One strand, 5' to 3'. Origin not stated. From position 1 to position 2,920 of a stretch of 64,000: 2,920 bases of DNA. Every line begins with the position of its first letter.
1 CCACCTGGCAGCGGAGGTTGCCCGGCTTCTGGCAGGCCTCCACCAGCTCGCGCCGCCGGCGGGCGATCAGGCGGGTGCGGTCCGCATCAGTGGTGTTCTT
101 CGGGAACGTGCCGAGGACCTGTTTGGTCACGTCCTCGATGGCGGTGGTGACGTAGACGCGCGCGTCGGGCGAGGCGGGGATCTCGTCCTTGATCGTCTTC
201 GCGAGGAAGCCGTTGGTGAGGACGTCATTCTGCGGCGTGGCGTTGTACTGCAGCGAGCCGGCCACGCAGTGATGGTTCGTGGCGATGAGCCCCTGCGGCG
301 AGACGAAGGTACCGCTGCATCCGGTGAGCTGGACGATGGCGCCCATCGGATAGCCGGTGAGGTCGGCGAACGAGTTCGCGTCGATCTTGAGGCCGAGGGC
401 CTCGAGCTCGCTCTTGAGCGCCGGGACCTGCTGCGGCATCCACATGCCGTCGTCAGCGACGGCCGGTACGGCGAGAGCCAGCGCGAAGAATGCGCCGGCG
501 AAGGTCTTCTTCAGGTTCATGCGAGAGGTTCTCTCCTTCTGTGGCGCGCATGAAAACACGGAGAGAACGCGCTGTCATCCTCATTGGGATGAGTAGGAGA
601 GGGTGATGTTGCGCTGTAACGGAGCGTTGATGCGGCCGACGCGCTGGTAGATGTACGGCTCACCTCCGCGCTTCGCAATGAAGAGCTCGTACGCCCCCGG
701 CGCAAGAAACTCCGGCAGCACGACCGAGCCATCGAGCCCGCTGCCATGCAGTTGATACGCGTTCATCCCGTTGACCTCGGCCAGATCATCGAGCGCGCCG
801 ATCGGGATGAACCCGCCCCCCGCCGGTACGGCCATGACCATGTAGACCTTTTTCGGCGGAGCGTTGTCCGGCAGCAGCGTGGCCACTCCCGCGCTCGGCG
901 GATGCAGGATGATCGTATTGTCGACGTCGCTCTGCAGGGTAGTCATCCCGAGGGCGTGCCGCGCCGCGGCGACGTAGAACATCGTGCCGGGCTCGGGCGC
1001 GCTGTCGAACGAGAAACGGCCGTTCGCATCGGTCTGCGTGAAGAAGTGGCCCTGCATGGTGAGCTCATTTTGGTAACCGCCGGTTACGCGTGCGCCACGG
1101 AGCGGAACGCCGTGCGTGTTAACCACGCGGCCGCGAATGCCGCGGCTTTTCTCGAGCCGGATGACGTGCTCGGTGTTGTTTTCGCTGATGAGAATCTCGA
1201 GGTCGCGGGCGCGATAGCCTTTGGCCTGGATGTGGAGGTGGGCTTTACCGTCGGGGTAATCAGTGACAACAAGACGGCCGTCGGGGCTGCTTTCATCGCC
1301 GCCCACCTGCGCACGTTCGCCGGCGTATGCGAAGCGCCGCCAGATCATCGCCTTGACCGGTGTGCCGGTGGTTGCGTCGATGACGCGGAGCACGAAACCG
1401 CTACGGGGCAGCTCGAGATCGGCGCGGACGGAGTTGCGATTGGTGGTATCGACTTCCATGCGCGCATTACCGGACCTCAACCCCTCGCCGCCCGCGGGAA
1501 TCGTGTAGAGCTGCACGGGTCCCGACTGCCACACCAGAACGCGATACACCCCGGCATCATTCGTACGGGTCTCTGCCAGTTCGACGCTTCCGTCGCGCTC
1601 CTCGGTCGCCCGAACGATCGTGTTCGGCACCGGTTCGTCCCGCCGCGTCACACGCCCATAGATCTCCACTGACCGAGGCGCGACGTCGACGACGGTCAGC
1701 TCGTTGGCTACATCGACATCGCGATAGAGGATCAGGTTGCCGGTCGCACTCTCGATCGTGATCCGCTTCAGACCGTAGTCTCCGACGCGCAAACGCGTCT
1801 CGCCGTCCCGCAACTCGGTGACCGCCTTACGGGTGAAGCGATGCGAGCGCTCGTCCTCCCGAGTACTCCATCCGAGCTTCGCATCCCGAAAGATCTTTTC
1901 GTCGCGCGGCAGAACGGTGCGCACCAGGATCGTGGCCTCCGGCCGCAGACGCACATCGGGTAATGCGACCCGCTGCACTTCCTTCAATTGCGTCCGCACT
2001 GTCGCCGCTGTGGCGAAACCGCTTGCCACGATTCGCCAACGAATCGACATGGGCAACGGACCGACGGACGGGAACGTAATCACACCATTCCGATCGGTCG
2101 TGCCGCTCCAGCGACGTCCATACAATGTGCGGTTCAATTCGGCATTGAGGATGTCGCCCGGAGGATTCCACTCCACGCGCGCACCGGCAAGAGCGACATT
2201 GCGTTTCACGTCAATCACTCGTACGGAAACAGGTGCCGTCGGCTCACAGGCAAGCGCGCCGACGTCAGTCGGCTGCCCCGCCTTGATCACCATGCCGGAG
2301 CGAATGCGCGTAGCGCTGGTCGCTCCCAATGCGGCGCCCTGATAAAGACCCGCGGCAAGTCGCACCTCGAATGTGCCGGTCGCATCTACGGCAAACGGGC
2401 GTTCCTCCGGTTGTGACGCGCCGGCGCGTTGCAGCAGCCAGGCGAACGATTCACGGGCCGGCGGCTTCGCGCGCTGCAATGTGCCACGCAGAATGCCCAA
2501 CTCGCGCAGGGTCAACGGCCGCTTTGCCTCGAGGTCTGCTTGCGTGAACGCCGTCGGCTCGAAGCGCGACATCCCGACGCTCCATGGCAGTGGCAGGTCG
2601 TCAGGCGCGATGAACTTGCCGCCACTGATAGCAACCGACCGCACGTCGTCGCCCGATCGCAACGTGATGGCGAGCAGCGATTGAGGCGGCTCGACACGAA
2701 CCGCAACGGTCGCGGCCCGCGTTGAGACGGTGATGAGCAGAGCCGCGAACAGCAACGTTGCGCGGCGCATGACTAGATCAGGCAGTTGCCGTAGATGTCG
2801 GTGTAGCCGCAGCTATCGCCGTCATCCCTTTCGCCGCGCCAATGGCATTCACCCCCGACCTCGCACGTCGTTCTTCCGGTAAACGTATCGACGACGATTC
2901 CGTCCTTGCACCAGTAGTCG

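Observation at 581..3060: Two-gene secreted module (small CxYC Cys-rich protein + large multi-CarboxypepD_reg protein), copy 1 of 2 in window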

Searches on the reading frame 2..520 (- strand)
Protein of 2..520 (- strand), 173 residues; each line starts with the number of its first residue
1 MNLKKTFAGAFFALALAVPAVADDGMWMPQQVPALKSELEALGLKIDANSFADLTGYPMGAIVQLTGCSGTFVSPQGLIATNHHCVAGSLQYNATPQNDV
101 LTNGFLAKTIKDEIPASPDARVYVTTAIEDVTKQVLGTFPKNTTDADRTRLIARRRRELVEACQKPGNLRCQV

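Call 72: search_protein_families(library=pfam, proteins=[window:2-520:-], max_evalue=0.001)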
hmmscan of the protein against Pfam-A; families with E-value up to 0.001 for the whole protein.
window:2-520:- (173 aa): 2 families
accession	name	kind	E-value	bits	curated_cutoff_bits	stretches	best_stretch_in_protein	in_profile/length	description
PF10459.15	Peptidase_S46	-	1.5e-47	163.2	22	1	22-173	1-152/698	Peptidase S46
PF13365.12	Trypsin_2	-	0.00032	21.9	27.6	1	68-103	1-28/144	Trypsin-like peptidase domain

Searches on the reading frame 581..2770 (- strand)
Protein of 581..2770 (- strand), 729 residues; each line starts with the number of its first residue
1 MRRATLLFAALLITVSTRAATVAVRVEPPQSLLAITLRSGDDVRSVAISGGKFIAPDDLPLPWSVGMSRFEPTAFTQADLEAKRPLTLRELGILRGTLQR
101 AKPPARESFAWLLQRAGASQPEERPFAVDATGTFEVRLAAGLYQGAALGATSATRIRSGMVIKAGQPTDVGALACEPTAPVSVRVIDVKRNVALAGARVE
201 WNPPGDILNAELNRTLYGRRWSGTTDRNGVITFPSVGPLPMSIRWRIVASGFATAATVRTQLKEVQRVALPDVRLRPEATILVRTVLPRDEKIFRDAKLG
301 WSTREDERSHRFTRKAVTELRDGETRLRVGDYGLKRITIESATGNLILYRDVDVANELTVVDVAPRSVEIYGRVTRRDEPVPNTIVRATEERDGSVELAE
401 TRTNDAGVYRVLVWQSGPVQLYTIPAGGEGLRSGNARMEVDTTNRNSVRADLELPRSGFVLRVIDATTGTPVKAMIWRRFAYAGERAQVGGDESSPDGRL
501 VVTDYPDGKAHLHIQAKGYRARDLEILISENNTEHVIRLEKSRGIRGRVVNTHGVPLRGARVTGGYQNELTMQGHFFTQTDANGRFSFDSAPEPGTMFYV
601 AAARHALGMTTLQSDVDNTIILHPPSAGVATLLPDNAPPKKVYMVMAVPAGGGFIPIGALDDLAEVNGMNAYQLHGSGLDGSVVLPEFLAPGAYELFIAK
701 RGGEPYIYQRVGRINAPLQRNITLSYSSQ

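Call 3: search_protein_families(library=pfam, proteins=[window:581-2770:-], max_evalue=1)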
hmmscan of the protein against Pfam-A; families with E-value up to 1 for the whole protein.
window:581-2770:- (729 aa): 9 families
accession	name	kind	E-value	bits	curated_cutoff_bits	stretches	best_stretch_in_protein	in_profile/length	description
PF13620.12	CarboxypepD_reg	-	6.1e-21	75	32.3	3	545-601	2-54/82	Carboxypeptidase regulatory-like domain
PF20598.4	DUF6795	-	5.7e-06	27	27.4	1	546-590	2-45/103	Domain of unknown function (DUF6795)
PF10670.15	DUF4198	-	1.9e-05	25.3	34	1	545-596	149-200/209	Domain of unknown function (DUF4198)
PF13715.12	CarbopepD_reg_2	-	3.6e-05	24.2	32.2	0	494-541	30-78/88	CarboxypepD_reg-like domain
PF07210.18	DUF1416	-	0.00086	19.6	23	1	360-426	13-75/97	Protein of unknown function (DUF1416)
PF02369.22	Big_1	-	0.0018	18.8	34.9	0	545-588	21-64/93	Bacterial Ig-like domain (group 1)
PF25020.1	TTR_TEN1-4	-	0.058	13.8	27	1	545-586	9-45/86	Teneurin TTR-like domain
PF16371.11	MetallophosN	-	0.1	13.2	35.6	1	547-593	1-37/77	N terminal of Calcineurin-like phosphoesterase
PF14686.12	fn3_3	-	0.23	11.7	24.4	0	559-589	14-40/75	Polysaccharide lyase family 4, domain II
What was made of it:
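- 581..2770 (-): Large gene of pair 1. It encodes a 729-aa Sec-exported protein of about eight beta-sandwich domains, three of them recognised as CarboxypepD_reg. It has no conserved Cys or His. Pfam (call 3).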

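Call 18: search_protein_families(library=ncbifam, proteins=[window:581-2770:-], max_evalue=1)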
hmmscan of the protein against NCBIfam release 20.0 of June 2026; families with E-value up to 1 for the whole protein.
window:581-2770:- (729 aa): 2 families
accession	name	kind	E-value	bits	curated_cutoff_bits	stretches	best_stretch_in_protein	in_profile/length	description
TIGR04134.1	lipo_with_rSAM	hypoth_equivalog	0.034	14.2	39.8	0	545-600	42-102/150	radical SAM-associated putative lipoprotein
NF058648.1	ECF_sub_HI1622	equivalog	0.18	11.8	100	0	578-600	57-79/180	NikL family nickel/cobalt ECF transporter subunit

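Call 19: find_homologous_proteins(query=window:581-2770:-, max_evalue=0.001)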
Query window:581-2770:- (729 aa): 11 proteins with E <= 0.001 among 8000 candidates.
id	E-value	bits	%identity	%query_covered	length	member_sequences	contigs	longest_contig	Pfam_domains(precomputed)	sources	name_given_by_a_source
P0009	0.0e+0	1621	100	100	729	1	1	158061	PF10670.16,PF20598.5,PF13620.13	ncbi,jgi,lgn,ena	ncbi:MAG TPA: carboxypeptidase-like regulatory domain-containing protein [Thermoanaerobaculia bacter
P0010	0.0e+0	1381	84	100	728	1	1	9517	PF10670.16,PF13715.13,PF13620.13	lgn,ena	-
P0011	0.0e+0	1197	73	100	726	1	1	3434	PF13715.13,PF20598.5,PF13620.13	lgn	-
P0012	1.8e-246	838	55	99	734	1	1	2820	PF13620.13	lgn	-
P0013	4.3e-231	787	52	97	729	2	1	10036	PF13620.13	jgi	jgi:hypothetical protein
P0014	6.6e-225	767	48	99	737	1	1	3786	PF13715.13,PF02369.23,PF13620.13,PF17210.10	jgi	jgi:protocatechuate 3,4-dioxygenase beta subunit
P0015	2.5e-221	755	49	97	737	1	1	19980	PF13715.13,PF02369.23,PF16371.13,PF20598.5,PF13620.13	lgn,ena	-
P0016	1.5e-214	732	49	97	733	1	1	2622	PF13715.13,PF11974.15,PF13620.13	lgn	-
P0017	1.8e-203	696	46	100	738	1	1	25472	PF13715.13,PF11974.15,PF13620.13,PF23374.2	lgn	-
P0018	9.1e-185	634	43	99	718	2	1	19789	PF13715.13,PF13620.13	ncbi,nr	ncbi:MAG TPA: carboxypeptidase-like regulatory domain-containing protein [Thermoanaerobaculia bacter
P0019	3.0e-173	596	43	99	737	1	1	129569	PF13620.13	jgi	jgi:hypothetical protein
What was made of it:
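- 581..2770 (-): Homologues at 43-84% identity (call 19).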

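Call 21: find_encoding_contigs(protein=P0019, flank=6000, max_places=2)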
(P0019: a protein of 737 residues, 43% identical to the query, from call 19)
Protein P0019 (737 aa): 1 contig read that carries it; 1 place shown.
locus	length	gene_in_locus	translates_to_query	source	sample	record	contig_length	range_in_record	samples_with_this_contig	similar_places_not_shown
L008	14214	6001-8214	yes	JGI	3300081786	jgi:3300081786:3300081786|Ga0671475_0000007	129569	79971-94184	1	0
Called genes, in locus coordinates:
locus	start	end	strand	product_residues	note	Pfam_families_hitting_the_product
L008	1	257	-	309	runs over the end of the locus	PF00850:Hist_deacetyl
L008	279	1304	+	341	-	PF03706:LPG_synthase_TM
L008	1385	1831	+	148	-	PF22811:Zn_ribbon_NrdR, PF03477:ATP-cone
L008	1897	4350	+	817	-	PF02190:LON_substr_bdg, PF00004:AAA, PF07728:AAA_5 (weak), PF22667:Lon_lid, PF05362:Lon_C, PF13541:ChlI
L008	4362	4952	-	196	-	PF02632:BioY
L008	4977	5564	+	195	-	-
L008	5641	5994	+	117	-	-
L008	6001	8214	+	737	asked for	PF13620:CarboxypepD_reg (faint)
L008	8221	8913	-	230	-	PF06026:Rib_5-P_isom_A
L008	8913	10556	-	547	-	PF01019:G_glu_transpept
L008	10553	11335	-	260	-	PF03309:Pan_kinase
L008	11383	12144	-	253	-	PF03099:BPL_LplA_LipB, PF02237:BPL_C (faint)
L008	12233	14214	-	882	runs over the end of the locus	PF00133:tRNA-synt_1, PF09334:tRNA-synt_1g, PF13603:tRNA-synt_1_2 (weak), PF08264:Anticodon_1, PF10458:Val_tRNA-synt_C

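Call 22: find_encoding_contigs(protein=P0018, flank=6000, max_places=2)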
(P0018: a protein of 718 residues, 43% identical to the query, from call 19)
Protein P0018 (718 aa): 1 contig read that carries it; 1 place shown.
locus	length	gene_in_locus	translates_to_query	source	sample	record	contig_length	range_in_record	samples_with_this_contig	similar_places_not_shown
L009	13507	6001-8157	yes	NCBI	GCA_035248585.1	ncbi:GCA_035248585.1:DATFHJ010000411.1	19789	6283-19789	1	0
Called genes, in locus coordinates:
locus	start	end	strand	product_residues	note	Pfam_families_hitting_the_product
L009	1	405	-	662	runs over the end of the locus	PF07969:Amidohydro_3, PF01979:Amidohydro_1 (weak)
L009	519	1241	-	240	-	PF00072:Response_reg, PF00486:Trans_reg_C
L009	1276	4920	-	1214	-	PF02574:S-methyl_trans, PF00809:Pterin_bind, PF02607:B12-binding_2, PF02310:B12-binding, PF02965:Met_synt_B12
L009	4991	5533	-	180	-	PF04191:PEMT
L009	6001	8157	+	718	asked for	PF13715:CarbopepD_reg_2 (faint), PF13620:CarboxypepD_reg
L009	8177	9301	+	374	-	PF22451:NirdL-like_HTH (weak), PF17805:AsnC_trans_reg2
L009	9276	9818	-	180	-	PF22673:MCP-like_PDC_1 (faint)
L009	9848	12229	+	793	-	PF12704:MacB_PCD, PF02687:FtsX, PF12704:MacB_PCD, PF02687:FtsX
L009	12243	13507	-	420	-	PF00009:GTP_EFTU, PF22042:EF-G_D2, PF16658:RF3_C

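Call 23: find_encoding_contigs(protein=P0017, flank=6000, max_places=2)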
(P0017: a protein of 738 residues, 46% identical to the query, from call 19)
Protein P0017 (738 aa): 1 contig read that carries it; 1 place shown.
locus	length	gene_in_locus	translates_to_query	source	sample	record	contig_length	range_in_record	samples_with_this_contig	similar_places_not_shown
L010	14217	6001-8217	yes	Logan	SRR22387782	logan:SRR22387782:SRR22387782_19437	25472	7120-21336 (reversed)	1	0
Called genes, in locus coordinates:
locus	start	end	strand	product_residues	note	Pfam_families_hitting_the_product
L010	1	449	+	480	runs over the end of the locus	PF13173:AAA_14, PF13635:DUF4143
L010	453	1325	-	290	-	PF01904:DUF72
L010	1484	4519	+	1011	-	PF00932:LTD, PF11495:TrmB_EBD_N (faint), PF13091:PLDc_2, PF00614:PLDc (faint), PF13091:PLDc_2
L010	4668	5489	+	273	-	PF00248:Aldo_ket_red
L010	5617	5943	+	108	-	-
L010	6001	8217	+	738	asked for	PF13715:CarbopepD_reg_2 (faint), PF23374:Fn3_arc (faint), PF11974:bMG3 (faint), PF13620:CarboxypepD_reg (weak)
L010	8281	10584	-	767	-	PF00246:Peptidase_M14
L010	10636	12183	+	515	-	PF00149:Metallophos, PF02872:5_nucleotid_C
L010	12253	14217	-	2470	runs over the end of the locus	PF11974:bMG3 (faint), PF13620:CarboxypepD_reg (faint), PF17210:SdrD_B, PF17802:SpaA (faint), PF22904:NOMO1-like_2nd (faint), PF23193:NOMO_3rd (faint), PF17210:SdrD_B, PF01364:Peptidase_C25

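Call 51: predict_structure(alignment_id=A4)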
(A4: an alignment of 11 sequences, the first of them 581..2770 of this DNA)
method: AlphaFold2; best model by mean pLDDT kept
length: 729 residues; sequences in the alignment: 11
mean_pLDDT: 84.6   pTM: 0.70
mean pLDDT of the five models: 84.6, 80.8, 80.7, 80.7, 74.6
residues with pLDDT >= 90: 334; 70-90: 310; 50-70: 56; < 50: 29
segments of 3 or more residues with pLDDT < 50: 1-17, 637-642, 678-681
pLDDT, mean of each block of 10 residues (from residue 1): 36 45 88 89 90 88 86 88 89 88 72 86 86 88 87 81 85 84 94 94 66 80 95 86 89 90 85 93 91 91 80 91 92 92 89 92 92 93 92 83 96 85 86 91 90 93 95 92 72 92 91 92 91 90 93 93 88 90 94 90 90 91 82 57 67 81 83 57 66 79 59 82 67
secondary structure, 60 per line:
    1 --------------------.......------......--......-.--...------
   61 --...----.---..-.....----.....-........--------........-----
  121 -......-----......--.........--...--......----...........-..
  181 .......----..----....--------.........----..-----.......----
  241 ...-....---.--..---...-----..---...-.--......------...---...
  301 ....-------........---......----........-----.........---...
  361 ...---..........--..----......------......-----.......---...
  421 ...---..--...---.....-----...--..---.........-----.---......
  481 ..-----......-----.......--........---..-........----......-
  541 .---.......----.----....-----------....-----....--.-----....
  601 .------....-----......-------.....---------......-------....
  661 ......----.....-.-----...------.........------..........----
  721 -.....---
elements in order (helices of 4 or more, strands of 3 or more residues): E21-27 E34-39 E42-47 E52-54 E63-65 H77-81 E86-90 E92-99 E108-115 E122-127 E133-138 E141-149 E152-154 E157-162 E167-177 E179-187 E198-201 H210-218 E230-236 E241-243 E245-248 E260-262 E273-275 E280-285 E298-304 E312-319 E323-328 E333-340 E346-354 E358-363 E367-376 E385-390 E397-402 E408-414 E418-423 E431-433 E437-441 E447-449 E457-465 E475-482 E488-493 E499-505 E508-515 E522-529 E534-539 E545-551 E561-564 E576-579 E585-588 E597-601 E608-611 E617-622 E630-634 E644-649 H657-666 H671-675 E683-685 E692-700 E707-716 E722-726
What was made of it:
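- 581..2770 (-): AlphaFold2 pLDDT 84.6 and pTM 0.70 (call 51).
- On Bacteriocin plus immunity pair: The partner is a 700-aa exported protein (calls 3, 51).
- Checked: The AlphaFold2 model shows about eight beta-sandwich domains, so only some of them are recognised by Pfam (call 51).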

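Call 53: fold_search(model_id=the predicted structure, library=pdb)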
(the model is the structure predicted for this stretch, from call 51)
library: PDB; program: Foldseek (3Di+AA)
matches with E <= 10: 1247; with E <= 0.001: 128
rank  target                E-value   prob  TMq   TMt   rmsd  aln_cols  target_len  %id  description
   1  9flp_A                4.3e-10  0.98  0.07  0.05  75.8       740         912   10  CryoEM structure of the neck (1403-2314) in the grappling hook protein A (GhpA) in the bacterium Aureispira sp. CCB-QB (released 2024-10-16)
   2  6fwv_A                1.3e-09  1.00  0.12  0.15  31.6       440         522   10  The Bacillus anthracis TIE protein (released 2018-08-08)
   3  6fwv_B                1.5e-09  1.00  0.11  0.15  31.6       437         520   10  The Bacillus anthracis TIE protein (released 2018-08-08)
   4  4oq1                  6.0e-09  1.00  0.15  0.27  16.1       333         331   11  Structure of the Streptococcal ancillary pilin (released 2014-04-23)
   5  8k53_A                6.9e-09  0.84  0.06  0.06  45.1       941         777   11  Structure of the Dimeric Human CNTN2 Ig 1-6-FNIII 1-2 Domain in an Asymmetric State (released 2023-12-06)
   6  6tav_C                8.3e-09  0.99  0.10  0.07  37.4       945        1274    8  Crystal structure of endopeptidase-induced alpha2-macroglobulin (released 2021-05-12)
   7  6tav_A                1.2e-08  0.99  0.10  0.07  35.1       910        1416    9  Crystal structure of endopeptidase-induced alpha2-macroglobulin (released 2021-05-12)
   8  6iaa_A                1.5e-08  0.97  0.09  0.08  36.0       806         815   10  hRobo2 ectodomain (released 2019-03-13)
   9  6tav_D                9.2e-08  0.96  0.10  0.07  37.1       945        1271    8  Crystal structure of endopeptidase-induced alpha2-macroglobulin (released 2021-05-12)
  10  7w6b                  1.8e-07  1.00  0.15  0.14  31.6       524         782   10  Crystal Structure of PitA from pilus islet-2 of Streptococcus oralis (released 2022-06-01)
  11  5xya                  1.9e-07  0.98  0.11  0.07  27.6       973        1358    8  Crystal structure of a serine protease from Streptococcus species (released 2018-08-08)
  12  5xyr                  2.5e-07  0.96  0.11  0.06  27.6       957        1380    9  Crystal structure of a serine protease from Streptococcus species (released 2018-08-08)
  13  7u8t_A                2.6e-07  0.99  0.10  0.12  24.5       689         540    9  Vps13 adaptor binding domain in complex with Mcp1 PxP motif peptide (released 2022-03-30)
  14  7vcr_A                3.4e-07  1.00  0.14  0.19  32.7       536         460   11  Crystal Structure of PitA fragment from pilus islet-2 of Streptococcus oralis (released 2022-06-01)
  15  10ps                  3.4e-07  1.00  0.11  0.13  27.2       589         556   10  Crystal structure of SdrD A2-A3-B1-B2 domains from Staphylococcus aureus JH1 (released 2026-02-11)
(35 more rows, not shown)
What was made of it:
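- On Alpha-2-macroglobulin-like protease trap (large protein): TM-score to A2M structures is 0.10 (call 53).
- Closest known: Tandem beta-sandwich surface proteins: Gram-positive pilins and adhesins. Same: These are the best Foldseek matches, with E from 1e-10 to 1e-6 and probability up to 1.0 (call 53).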

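Call 59: search_solved_structures(query=A4, max_evalue=1)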
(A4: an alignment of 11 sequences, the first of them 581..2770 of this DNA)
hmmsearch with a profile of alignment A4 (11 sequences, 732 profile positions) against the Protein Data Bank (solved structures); distinct sequences matched with E-value up to 1: 8.
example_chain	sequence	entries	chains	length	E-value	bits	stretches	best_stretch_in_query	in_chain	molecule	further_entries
10ps_A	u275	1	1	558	0.23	12.5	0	374-430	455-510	Serine-aspartate repeat-containing protein D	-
9hfj_A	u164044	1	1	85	0.29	12.2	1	546-603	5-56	SusC homolog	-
4wi0_B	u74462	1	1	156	0.38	11.8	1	467-536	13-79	Cellulosomal scaffoldin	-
4u3s_B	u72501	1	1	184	0.53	11.3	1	466-536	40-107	Cellulosomal scaffoldin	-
2quq_A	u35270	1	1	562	0.91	10.5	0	260-318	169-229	Centromere DNA-binding protein complex CBF3 subunit B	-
6gyp_C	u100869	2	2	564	0.92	10.5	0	260-318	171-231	Centromere DNA-binding protein complex CBF3 subunit B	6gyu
2veq_A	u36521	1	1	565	0.92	10.5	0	260-318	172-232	CENTROMERE DNA-BINDING PROTEIN COMPLEX CBF3 SUBUNIT B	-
6fe8_A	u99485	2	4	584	0.96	10.5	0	260-318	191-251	Centromere DNA-binding protein complex CBF3 subunit B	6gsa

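Call 71: search_protein_families(library=padloc, proteins=[window:581-2770:-], max_evalue=0.01)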
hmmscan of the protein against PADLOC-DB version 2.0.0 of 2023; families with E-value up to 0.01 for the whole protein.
window:581-2770:- (729 aa): 0 families
